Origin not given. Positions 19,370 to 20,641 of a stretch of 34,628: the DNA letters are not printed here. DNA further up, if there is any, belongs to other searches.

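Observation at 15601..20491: Five-gene operon of poorly characterised families: candidate new sugar / phospho-sugar-lactone pathway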

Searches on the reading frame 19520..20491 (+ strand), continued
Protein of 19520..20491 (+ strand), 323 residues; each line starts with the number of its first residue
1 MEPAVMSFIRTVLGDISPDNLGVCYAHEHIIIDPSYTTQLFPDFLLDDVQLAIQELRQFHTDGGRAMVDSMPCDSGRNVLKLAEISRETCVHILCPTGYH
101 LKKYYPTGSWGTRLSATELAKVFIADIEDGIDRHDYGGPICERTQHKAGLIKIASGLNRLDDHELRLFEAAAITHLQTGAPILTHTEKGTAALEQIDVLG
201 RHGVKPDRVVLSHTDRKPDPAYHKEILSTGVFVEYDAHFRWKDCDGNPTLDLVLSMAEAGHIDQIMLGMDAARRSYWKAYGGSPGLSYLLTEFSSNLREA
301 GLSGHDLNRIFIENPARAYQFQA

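Call 30: search_protein_families(library=pfam, proteins=[L035:5943-7202:+, L034:3165-6014:+, L064:9066-9956:+, L066:1626-2795:+, L041:6030-7148:-, L026:15763-16839:+, L034:17070-19661:+, L026:14090-15766:+, L070:973-1833:-, L021:6700-7434:-], max_evalue=0.00001)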
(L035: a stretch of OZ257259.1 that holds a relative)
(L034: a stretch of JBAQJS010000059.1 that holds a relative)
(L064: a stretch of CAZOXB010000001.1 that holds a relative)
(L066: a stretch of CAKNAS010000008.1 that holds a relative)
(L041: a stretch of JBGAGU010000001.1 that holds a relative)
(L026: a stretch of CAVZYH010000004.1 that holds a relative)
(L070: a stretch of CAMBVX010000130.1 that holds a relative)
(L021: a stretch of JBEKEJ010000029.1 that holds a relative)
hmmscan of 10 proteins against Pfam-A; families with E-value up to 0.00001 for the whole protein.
L035:5943-7202:+ (419 aa): 2 families
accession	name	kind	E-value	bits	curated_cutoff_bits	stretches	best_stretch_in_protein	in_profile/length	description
PF01408.29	GFO_IDH_MocA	-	3.3e-12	47.6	24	1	53-180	1-120/120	Oxidoreductase family, NAD-binding Rossmann fold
PF22725.1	GFO_IDH_MocA_C3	-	1.9e-10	41.2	27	1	189-323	2-123/124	GFO/IDH/MocA C-terminal domain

L034:3165-6014:+ (949 aa): 2 families
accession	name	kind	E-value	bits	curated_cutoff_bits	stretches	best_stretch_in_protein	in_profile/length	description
PF17167.11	Glyco_hydro_94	-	1.9e-22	80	27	1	469-737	54-317/420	Glycosyl hydrolase 94 superfamily, catalytic domain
PF06165.18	GH94_b-supersand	-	5.8e-07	29.7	23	0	154-381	73-251/251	Glycosyl hydrolase 94, supersandwich domain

L064:9066-9956:+ (296 aa): 1 family
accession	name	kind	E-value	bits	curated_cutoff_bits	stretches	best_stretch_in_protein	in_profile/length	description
PF01261.30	AP_endonuc_2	-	3.3e-28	99.5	31.1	1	57-289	1-247/249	Xylose isomerase-like TIM barrel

L066:1626-2795:+ (389 aa): 1 family
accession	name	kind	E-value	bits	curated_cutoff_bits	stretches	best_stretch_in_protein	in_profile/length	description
PF25270.1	Khk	-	9.9e-53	180.1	35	1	34-381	21-362/365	Prokaryotic ketohexokinase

L041:6030-7148:- (372 aa): 0 families

L026:15763-16839:+ (358 aa): 14 families
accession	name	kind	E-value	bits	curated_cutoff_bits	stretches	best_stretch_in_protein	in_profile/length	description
PF07719.23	TPR_2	-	6.8e-32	107.4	27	0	120-148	6-34/34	Tetratricopeptide repeat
PF13414.12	TPR_11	-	1e-28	99.2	26.8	1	62-103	1-42/42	TPR repeat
PF13432.12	TPR_16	-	1.7e-25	89.5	32.7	1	28-87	4-63/65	Tetratricopeptide repeat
PF13428.12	TPR_14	-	1.3e-22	78.4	23.5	1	119-157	5-43/44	Tetratricopeptide repeat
PF13181.12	TPR_8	-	7.7e-21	72.9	25.7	0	247-270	2-25/34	Tetratricopeptide repeat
PF13431.12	TPR_17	-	5.6e-20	70.3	24.4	0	138-161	2-25/34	Tetratricopeptide repeat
PF00515.34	TPR_1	-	7.8e-19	67.1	27.8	0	121-148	7-34/34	Tetratricopeptide repeat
PF14559.12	TPR_19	-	4.5e-18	65.8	25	0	125-158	1-34/68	Tetratricopeptide repeat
PF13424.12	TPR_12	-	2.1e-12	47.5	30.1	0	55-116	3-72/77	Tetratricopeptide repeat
PF12895.13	ANAPC3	-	6e-11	42.9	27.2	0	218-269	29-79/82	Anaphase-promoting complex, cyclosome, subunit 3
PF13371.12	TPR_9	-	2.3e-10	40.8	35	0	220-269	3-52/73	Tetratricopeptide repeat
PF13174.12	TPR_6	-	4.8e-10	39.9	26.3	0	247-269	1-23/33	Tetratricopeptide repeat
PF13176.12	TPR_7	-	1.3e-09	37.8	27.9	0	120-149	4-35/36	Tetratricopeptide repeat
PF23914.1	TPR_CcmH_CycH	-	5.3e-07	30.1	42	0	218-309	56-150/158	Cytochrome c-type biogenesis protein H TPR domain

L034:17070-19661:+ (863 aa): 4 families
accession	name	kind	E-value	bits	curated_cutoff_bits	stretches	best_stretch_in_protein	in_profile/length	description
PF01915.27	Glyco_hydro_3_C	-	5.1e-60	203.3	31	1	352-729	2-200/200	Glycosyl hydrolase family 3 C-terminal domain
PF00933.27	Glyco_hydro_3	-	6.5e-44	151.1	27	1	79-316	62-316/316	Glycosyl hydrolase family 3 N terminal domain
PF14310.12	Fn3-like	-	5.3e-28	97.4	25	1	772-842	1-71/71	Fibronectin type III-like domain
PF07691.17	PA14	-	4e-10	40.1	24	1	438-526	1-88/147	PA14 domain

L026:14090-15766:+ (558 aa): 3 families
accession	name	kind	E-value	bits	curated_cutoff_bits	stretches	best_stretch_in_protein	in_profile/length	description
PF13517.12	FG-GAP_3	-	3.7e-60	200.8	26.9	6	144-205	1-61/61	FG-GAP-like repeat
PF01839.29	FG-GAP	-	4e-21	74.9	22.1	0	137-170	2-32/37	FG-GAP repeat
PF07593.17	UnbV_ASPIC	-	3.3e-17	62.6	23.4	1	489-550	1-67/68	ASPIC and UnbV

L070:973-1833:- (286 aa): 0 families

L021:6700-7434:- (244 aa): 0 families

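Call 32: search_solved_structures(query=window:19535-20491:+, max_evalue=1e-40, show_alignments=2)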
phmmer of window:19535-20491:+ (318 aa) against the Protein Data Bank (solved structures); distinct sequences matched with E-value up to 1e-40: 2.
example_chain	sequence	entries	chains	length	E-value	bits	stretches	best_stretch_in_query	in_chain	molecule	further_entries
3pnz_A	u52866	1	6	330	1.7e-54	188.6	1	1-317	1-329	Phosphotriesterase family protein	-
3msr_A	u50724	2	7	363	2.7e-53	184.6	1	2-316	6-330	amidohydrolases | amidohydrolase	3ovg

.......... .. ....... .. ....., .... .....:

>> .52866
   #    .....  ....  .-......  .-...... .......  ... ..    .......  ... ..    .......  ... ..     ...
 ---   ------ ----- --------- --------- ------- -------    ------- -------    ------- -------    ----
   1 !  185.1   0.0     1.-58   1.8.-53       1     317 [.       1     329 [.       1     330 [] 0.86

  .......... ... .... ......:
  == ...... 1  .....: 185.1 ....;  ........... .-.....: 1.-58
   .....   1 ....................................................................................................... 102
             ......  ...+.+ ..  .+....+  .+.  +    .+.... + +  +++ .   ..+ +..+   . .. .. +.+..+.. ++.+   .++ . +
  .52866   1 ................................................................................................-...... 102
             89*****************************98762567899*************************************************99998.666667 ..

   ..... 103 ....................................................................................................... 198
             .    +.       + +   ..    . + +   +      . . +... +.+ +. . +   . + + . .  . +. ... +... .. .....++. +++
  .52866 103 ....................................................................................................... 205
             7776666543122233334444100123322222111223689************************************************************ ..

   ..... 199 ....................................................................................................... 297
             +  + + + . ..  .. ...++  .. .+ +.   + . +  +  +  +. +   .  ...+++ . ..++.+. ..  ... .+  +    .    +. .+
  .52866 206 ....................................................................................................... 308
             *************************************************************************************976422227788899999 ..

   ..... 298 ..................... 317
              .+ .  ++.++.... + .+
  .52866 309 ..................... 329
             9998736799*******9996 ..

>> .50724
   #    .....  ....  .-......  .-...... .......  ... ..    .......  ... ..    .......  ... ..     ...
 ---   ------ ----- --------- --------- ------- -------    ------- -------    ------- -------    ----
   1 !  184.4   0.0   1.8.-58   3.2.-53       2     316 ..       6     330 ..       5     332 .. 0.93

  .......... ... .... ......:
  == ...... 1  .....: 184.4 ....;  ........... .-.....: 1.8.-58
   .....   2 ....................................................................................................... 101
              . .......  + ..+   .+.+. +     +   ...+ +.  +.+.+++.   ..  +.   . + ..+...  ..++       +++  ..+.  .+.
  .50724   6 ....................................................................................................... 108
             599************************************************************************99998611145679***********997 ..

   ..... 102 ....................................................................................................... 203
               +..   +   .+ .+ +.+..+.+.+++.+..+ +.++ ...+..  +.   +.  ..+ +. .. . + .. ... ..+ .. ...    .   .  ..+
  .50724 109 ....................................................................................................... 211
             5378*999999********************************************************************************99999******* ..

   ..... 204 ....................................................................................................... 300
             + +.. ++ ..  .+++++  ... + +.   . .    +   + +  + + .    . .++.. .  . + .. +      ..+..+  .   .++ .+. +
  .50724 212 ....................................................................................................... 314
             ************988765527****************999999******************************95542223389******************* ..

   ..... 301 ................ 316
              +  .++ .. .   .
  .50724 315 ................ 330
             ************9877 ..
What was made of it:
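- On PTE / cog1735 phospho-sugar lactonase (Lmo2620 type): The aligned positions are R235, K237, R268 and Y271 (call 32).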

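Call 45: search_protein_families(library=pfam, proteins=[L021:4582-5916:+, L043:5073-5822:-, L014:2914-4131:+, L043:13436-14611:+, L058:13206-14417:+, L043:3862-4965:-, L014:4150-5046:+, L009:14654-15766:+, L014:259-2913:+, L017:140-1330:+], max_evalue=0.00001)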
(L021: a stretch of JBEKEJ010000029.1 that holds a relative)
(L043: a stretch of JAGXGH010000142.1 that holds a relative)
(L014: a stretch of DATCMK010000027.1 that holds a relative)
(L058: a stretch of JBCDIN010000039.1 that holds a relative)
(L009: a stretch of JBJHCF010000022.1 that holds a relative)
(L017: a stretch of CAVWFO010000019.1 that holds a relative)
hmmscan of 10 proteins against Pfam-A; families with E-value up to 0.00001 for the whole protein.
L021:4582-5916:+ (444 aa): 1 family
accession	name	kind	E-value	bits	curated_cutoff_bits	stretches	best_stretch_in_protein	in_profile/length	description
PF01208.23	URO-D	-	4.6e-21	75.6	23.9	1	219-435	135-343/346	Uroporphyrinogen decarboxylase (URO-D)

L043:5073-5822:- (249 aa): 3 families
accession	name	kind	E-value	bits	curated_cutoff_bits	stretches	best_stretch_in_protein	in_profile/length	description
PF12833.13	HTH_18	-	1.7e-25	89.5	33.6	1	167-245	1-79/80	Helix-turn-helix domain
PF00165.29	HTH_AraC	-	2.1e-23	82.4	26.6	2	209-245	7-42/42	Bacterial regulatory helix-turn-helix proteins, AraC family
PF08448.16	PAS_4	-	3e-11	44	23.1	1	32-132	6-103/110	PAS fold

L014:2914-4131:+ (405 aa): 6 families
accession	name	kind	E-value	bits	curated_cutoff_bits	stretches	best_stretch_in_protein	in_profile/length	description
PF13088.12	BNR_2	-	6.5e-43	147.5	31.4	1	69-357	1-272/277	BNR repeat-like domain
PF13859.12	BNR_3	-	1.2e-25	91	27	1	61-322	2-260/308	BNR repeat-like domain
PF02012.26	BNR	-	2.4e-13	48.3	27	0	221-232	1-12/12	BNR/Asp-box repeat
PF24316.1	Tli3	-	1.9e-10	41.6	27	0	54-112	47-106/129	T6SS Tli3 immunity protein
PF15902.12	Sortilin-Vps10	-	1.5e-07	31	33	0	219-341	2-114/446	Sortilin, neurotensin receptor 3,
PF21471.3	Reelin_subrepeat-B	-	5.8e-06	26.5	27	0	316-353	52-89/127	Reelin subrepeat B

L043:13436-14611:+ (391 aa): 2 families
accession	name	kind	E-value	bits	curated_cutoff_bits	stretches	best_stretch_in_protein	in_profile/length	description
PF06439.18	3keto-disac_hyd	-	2.2e-80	269.5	26.8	2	209-388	2-187/187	3-keto-disaccharide hydrolase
PF20407.5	DUF1583_N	-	3.4e-06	27.3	22.9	0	329-386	89-142/150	Domain of unknown function (DUF1583_N)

L058:13206-14417:+ (403 aa): 4 families
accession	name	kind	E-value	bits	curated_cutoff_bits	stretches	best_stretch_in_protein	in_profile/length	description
PF03825.22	Nuc_H_symport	-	1.2e-127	426.6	25.9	1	4-397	2-398/400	Nucleoside H+ symporter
PF12832.13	MFS_1_like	-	5.9e-40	137.9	25.2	1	7-361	2-367/373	MFS_1 like family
PF07690.21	MFS_1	-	3.6e-24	85.8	33.4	2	250-401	43-179/347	Major Facilitator Superfamily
PF01306.25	LacY_symp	-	3.2e-09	36.5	24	1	9-329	12-346/413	LacY proton/sugar symporter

L043:3862-4965:- (367 aa): 1 family
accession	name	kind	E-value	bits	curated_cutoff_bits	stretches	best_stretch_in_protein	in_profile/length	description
PF01263.26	Aldose_epim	-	6e-94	315.2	27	1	33-363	2-299/299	Aldose 1-epimerase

L014:4150-5046:+ (298 aa): 1 family
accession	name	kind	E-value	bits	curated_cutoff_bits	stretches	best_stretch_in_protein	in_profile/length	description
PF00701.28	DHDPS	-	1e-58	198.8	22.1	1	4-283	2-286/289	Dihydrodipicolinate synthetase family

L009:14654-15766:+ (370 aa): 2 families
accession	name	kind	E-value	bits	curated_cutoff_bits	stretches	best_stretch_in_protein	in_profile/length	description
PF13377.12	Peripla_BP_3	-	1.4e-14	54.9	26.5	1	209-363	4-166/167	Periplasmic binding protein-like domain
PF00392.27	GntR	-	4.7e-11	42.6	27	1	22-77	3-60/64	Bacterial regulatory proteins, gntR family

L014:259-2913:+ (884 aa): 7 families
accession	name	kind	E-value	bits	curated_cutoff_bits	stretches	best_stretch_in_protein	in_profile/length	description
PF24996.1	NANM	-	1.5e-36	126.4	45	2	50-153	229-348/350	N-acetylneuraminate epimerase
PF00474.23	SSF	-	3.9e-29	102.2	22.8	1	406-803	1-403/406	Sodium:solute symporter family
PF24681.1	Kelch_KLHDC2_KLHL20_DRC7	-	9.2e-13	48.4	50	1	69-260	8-187/221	KLHDC2/KLHL20/DRC7 Kelch-repeats domain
PF13964.12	Kelch_6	-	1.2e-11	44.6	25.3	0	171-215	8-48/50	Kelch motif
PF01344.31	Kelch_1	-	1e-10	41.4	20.1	0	166-201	3-35/46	Kelch motif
PF13415.12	Kelch_3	-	1.3e-09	38.5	22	0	174-225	1-47/48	Galactose oxidase, central domain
PF24981.1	Beta-prop_ATRN-LZTR1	-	3.1e-09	36.9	50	0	226-329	158-253/289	Attractin/LZTR1 beta-propeller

L017:140-1330:+ (396 aa): 1 family
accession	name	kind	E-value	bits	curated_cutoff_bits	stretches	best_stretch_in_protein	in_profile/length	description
PF03786.19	UxuA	-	3.6e-118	394.8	23.7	1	1-386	1-349/352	D-mannonate dehydratase (UxuA)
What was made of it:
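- A few loci carry a sialidase, a NanA-like lyase and a NanM-SSF transporter next to the cassette (call 45).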

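Call 59: search_protein_families(library=ncbifam, proteins=[L058:7453-8493:+, L078:9103-9960:+, L058:10954-12036:+, L035:12024-13142:+, L066:1626-2795:+, L064:9066-9956:+, L021:4582-5916:+, L035:5943-7202:+, L026:10986-12002:+], max_evalue=1e-8)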
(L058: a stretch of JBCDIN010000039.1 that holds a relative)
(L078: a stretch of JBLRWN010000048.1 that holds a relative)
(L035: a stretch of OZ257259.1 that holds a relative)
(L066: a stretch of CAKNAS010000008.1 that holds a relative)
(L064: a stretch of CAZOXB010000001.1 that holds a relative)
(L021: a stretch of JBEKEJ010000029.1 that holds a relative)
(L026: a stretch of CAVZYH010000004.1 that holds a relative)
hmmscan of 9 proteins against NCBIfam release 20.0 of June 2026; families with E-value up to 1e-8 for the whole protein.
L058:7453-8493:+ (346 aa): 8 families
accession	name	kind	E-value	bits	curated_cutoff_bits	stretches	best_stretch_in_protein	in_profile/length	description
NF003317.0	PRK04326.1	equivalog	4.9e-58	196.9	406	1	2-343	5-326/340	methionine synthase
NF006589.0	PRK09121.1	equivalog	4.2e-33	114.8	392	1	6-343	5-340/342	methionine synthase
NF002119.0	PRK00957.1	equivalog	3e-22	79.2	258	1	7-340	3-305/306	methionine synthase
NF004875.0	PRK06233.1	equivalog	4.5e-22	78.4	576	1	4-321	8-347/373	vitamin B12 independent methionine synthase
NF005085.0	PRK06520.1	subfamily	2.1e-21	76.5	313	1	3-321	5-343/368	5-methyltetrahydropteroyltriglutamate--homocysteine S-methyltransferase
NF003556.0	PRK05222.1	equivalog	3.9e-20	72.4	541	1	132-342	542-747/750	5-methyltetrahydropteroyltriglutamate--homocysteine S-methyltransferase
TIGR01371.1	met_syn_B12ind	equivalog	2.2e-18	66.7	929.95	1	164-341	579-753/754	5-methyltetrahydropteroyltriglutamate--homocysteine S-methyltransferase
NF002272.0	PRK01207.1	equivalog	2.7e-15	56.4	399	1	118-342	107-342/343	methionine synthase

L078:9103-9960:+ (285 aa): 2 families
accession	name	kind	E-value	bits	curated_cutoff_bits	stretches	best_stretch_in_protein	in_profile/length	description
NF001911.0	PRK00685.1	equivalog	3.3e-22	79.1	144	1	25-276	2-227/228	metal-dependent hydrolase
NF008688.0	PRK11709.1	equivalog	8e-13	48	306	1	61-253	91-294/355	L-ascorbate 6-phosphate lactonase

L058:10954-12036:+ (360 aa): 5 families
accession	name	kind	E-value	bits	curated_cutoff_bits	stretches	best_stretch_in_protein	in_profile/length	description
TIGR04380.1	myo_inos_iolG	equivalog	2.8e-18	65.9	355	1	24-155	20-150/330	inositol 2-dehydrogenase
NF040723.1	UDP-GlcNAcDh_Arch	equivalog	6.6e-16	58.7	450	1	21-153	16-144/302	UDP-N-acetylglucosamine 3-dehydrogenase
NF052479.1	LevoglcsnDh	equivalog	3.3e-13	49.1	650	1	35-153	41-157/386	levoglucosan dehydrogenase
NF041392.1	XylDh_Gfo6_Halo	equivalog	2e-11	43.3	350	1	41-154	53-167/350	D-xylose 1-dehydrogenase Gfo6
NF007574.0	PRK10206.1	equivalog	2.9e-09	36.4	352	1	52-155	48-151/345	oxidoreductase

L035:12024-13142:+ (372 aa): 7 families
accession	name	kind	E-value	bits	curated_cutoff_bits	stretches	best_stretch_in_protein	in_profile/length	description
TIGR04380.1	myo_inos_iolG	equivalog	6.2e-26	91.1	355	1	39-361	3-328/330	inositol 2-dehydrogenase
NF040723.1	UDP-GlcNAcDh_Arch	equivalog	1e-16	61.3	450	1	40-356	3-301/302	UDP-N-acetylglucosamine 3-dehydrogenase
NF007574.0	PRK10206.1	equivalog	2.4e-14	53.1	352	1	42-288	7-249/345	oxidoreductase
NF058563.1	BT_2159_fam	equivalog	2.4e-14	53.1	650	1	39-221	2-182/350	disaccharide 3-dehydrogenase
NF058561.1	BT_2158_fam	equivalog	1.1e-13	50.6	750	1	20-186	18-183/487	glycoside 3-dehydrogenase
NF052479.1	LevoglcsnDh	equivalog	9.2e-13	47.6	650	1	63-190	40-164/386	levoglucosan dehydrogenase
NF008607.0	PRK11579.1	subfamily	1e-12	47.7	330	1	57-187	23-157/346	oxidoreductase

L066:1626-2795:+ (389 aa): 0 families

L064:9066-9956:+ (296 aa): 3 families
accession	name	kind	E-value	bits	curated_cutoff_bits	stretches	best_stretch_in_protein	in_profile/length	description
TIGR04379.1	myo_inos_iolE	equivalog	4.7e-10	39.5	290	0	187-239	161-212/290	myo-inosose-2 dehydratase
NF009689.0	PRK13210.1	subfamily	1.1e-09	37.9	200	1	57-264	23-250/286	L-ribulose-5-phosphate 3-epimerase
NF009688.0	PRK13209.1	subfamily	5.5e-09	35.4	317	1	92-264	61-248/286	L-ribulose-5-phosphate 3-epimerase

L021:4582-5916:+ (444 aa): 0 families

L035:5943-7202:+ (419 aa): 3 families
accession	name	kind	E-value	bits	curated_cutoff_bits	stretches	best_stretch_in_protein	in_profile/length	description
TIGR04380.1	myo_inos_iolG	equivalog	3.9e-17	62.1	355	1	53-397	2-328/330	inositol 2-dehydrogenase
NF040723.1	UDP-GlcNAcDh_Arch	equivalog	4.9e-12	46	450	1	53-257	1-177/302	UDP-N-acetylglucosamine 3-dehydrogenase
NF052679.1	InsChiInosDhIolG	equivalog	1.4e-10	40.7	540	1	53-260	3-188/343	bifunctional inositol 2-dehydrogenase/D-chiro-inositol 1-dehydrogenase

L026:10986-12002:+ (338 aa): 5 families
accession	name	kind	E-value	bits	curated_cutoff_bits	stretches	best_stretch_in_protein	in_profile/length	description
NF010022.0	PRK13499.1-2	equivalog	3.2e-71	240.4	369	1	6-332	5-336/338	L-rhamnose/proton symporter RhaT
NF010024.0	PRK13499.1-4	equivalog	2.5e-52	178.2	468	1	3-332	4-341/347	L-rhamnose/proton symporter RhaT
NF010023.0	PRK13499.1-3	equivalog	2.9e-28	99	523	1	6-330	7-337/344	L-rhamnose/proton symporter RhaT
NF010021.0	PRK13499.1-1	equivalog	9.1e-25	87.6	509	1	4-330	5-337/344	L-rhamnose/proton symporter RhaT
TIGR00776.1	RhaT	subfamily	5.3e-10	38.9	319.6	1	7-331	2-286/290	RhaT/GlcU family sugar-proton symporter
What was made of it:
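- Closest known: Ula/Sga L-ascorbate pathway. Different: No PTS or UlaD; the only UlaE-like signal is a weak epimerase-model match of an AP_endonuc_2 protein in 9 loci (calls 30, 59).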

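Call 63: search_protein_families(library=pfam, alignment_id=A3, max_evalue=0.000001)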
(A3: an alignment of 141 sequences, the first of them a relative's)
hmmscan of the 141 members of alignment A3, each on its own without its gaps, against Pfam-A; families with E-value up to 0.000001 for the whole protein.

A. member 1, L001:4640-5272:- (211 aa): 1 family
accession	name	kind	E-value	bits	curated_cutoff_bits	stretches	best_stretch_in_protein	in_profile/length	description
PF01081.25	Aldolase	-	7.1e-43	146.8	27.8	1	4-191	5-192/196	KDPG and KHG aldolase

B. families by the number of members that match (of 141 scanned): 122 families (the first 25 are shown)
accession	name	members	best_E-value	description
PF00392.27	GntR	10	2.9e-19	Bacterial regulatory proteins, gntR family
PF01408.29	GFO_IDH_MocA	6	6.1e-22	Oxidoreductase family, NAD-binding Rossmann fold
PF07690.21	MFS_1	5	1.2e-45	Major Facilitator Superfamily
PF07702.18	UTRA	5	1.3e-29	UTRA domain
PF12833.13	HTH_18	5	4.8e-26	Helix-turn-helix domain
PF00165.29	HTH_AraC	5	3.9e-25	Bacterial regulatory helix-turn-helix proteins, AraC family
PF22725.1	GFO_IDH_MocA_C3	5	7.6e-11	GFO/IDH/MocA C-terminal domain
PF01081.25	Aldolase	4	7.1e-43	KDPG and KHG aldolase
PF07719.23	TPR_2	4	2.7e-33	Tetratricopeptide repeat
PF01261.30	AP_endonuc_2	4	1.6e-31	Xylose isomerase-like TIM barrel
PF13414.12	TPR_11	4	4.1e-30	TPR repeat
PF06379.18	RhaT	4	6.1e-27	L-rhamnose-proton symport protein (RhaT)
PF13432.12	TPR_16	4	1.7e-26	Tetratricopeptide repeat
PF13377.12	Peripla_BP_3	4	1.4e-25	Periplasmic binding protein-like domain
PF13428.12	TPR_14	4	1.1e-24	Tetratricopeptide repeat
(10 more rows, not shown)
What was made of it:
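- GntR/UTRA regulators resemble FrlR (call 63).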
